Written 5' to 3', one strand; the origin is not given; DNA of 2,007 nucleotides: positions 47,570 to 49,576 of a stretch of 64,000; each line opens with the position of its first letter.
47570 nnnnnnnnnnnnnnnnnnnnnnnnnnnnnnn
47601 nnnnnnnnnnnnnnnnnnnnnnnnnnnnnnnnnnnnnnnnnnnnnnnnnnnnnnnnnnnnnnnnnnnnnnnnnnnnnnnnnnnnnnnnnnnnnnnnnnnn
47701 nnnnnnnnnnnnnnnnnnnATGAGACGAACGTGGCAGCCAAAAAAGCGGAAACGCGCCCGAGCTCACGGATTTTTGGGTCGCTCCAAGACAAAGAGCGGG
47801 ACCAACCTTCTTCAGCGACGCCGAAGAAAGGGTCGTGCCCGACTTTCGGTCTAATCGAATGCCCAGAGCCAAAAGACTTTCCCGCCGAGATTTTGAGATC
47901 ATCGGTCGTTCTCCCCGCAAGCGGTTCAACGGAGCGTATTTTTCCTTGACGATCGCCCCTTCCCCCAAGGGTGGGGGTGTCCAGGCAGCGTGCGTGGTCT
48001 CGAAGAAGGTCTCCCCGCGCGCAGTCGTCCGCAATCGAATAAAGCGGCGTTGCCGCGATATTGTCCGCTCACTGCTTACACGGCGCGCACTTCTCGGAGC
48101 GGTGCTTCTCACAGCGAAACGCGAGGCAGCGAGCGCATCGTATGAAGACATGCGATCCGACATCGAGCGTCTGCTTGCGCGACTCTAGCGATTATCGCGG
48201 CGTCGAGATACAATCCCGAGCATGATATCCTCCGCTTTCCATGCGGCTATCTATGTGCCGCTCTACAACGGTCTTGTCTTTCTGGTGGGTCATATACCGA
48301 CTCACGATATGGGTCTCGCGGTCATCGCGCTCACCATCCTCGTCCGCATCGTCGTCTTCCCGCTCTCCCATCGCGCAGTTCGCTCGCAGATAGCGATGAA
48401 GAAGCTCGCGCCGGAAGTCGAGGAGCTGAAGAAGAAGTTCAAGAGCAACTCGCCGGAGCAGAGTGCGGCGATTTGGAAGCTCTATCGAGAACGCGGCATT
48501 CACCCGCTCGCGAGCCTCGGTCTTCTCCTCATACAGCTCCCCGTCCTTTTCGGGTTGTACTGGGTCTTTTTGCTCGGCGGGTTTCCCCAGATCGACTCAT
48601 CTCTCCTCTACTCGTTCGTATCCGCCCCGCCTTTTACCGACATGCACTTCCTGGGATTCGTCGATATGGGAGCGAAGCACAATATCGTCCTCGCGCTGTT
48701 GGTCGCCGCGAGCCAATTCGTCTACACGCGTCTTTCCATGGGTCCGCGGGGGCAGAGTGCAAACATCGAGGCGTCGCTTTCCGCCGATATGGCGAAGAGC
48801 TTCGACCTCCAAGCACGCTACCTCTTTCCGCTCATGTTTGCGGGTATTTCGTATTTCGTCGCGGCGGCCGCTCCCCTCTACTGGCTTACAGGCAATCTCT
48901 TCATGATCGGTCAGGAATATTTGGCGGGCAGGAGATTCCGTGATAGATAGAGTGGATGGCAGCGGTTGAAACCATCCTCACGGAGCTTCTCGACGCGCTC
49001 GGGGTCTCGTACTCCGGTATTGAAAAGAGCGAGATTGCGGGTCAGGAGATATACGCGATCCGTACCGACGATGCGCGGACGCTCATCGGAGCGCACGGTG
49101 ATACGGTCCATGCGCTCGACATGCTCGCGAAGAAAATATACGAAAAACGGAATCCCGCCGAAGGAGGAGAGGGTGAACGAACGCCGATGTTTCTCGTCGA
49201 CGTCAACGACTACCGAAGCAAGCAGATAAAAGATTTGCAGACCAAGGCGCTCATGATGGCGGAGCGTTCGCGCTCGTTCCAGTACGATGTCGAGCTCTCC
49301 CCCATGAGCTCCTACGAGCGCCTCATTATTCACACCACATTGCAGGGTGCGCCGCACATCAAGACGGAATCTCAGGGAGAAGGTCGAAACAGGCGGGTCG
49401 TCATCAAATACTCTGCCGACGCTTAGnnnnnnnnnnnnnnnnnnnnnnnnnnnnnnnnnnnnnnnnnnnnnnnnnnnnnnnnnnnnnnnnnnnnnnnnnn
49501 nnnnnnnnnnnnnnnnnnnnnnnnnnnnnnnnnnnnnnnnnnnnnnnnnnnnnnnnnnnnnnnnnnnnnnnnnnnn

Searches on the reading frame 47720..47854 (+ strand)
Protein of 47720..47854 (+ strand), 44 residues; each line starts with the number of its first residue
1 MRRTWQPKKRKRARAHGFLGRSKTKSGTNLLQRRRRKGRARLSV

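Call 7: search_protein_families(library=pfam, proteins=[window:47720-47854:+])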
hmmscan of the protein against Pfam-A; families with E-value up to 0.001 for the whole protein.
window:47720-47854:+ (44 aa): 1 family
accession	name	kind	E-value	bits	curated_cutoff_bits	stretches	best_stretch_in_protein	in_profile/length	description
PF00468.22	Ribosomal_L34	-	2.5e-17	62.9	25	1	1-44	1-44/44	Ribosomal protein L34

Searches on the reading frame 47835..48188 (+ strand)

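Call 7: search_protein_families(library=pfam, proteins=[window:47835-48188:+])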
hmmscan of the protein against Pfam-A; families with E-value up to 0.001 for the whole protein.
window:47835-48188:+ (117 aa): 1 family
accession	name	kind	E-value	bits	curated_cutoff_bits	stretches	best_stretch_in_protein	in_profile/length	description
PF00825.24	Ribonuclease_P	-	4.7e-17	62.4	22.3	1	9-117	1-108/109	Ribonuclease P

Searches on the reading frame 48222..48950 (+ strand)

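Call 7: search_protein_families(library=pfam, proteins=[window:48222-48950:+])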
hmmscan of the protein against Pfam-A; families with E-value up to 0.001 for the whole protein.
window:48222-48950:+ (242 aa): 1 family
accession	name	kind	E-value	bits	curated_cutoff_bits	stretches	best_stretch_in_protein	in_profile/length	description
PF02096.25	60KD_IMP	-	7.3e-39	133.8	35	1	30-234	1-160/163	60Kd inner membrane protein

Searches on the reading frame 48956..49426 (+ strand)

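Call 7: search_protein_families(library=pfam, proteins=[window:48956-49426:+])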
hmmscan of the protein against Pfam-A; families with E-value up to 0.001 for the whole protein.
window:48956-49426:+ (156 aa): 1 family
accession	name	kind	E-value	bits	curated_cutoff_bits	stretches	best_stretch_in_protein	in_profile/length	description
PF01424.28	R3H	-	1.7e-15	57.2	26.8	1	101-151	10-59/60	R3H domain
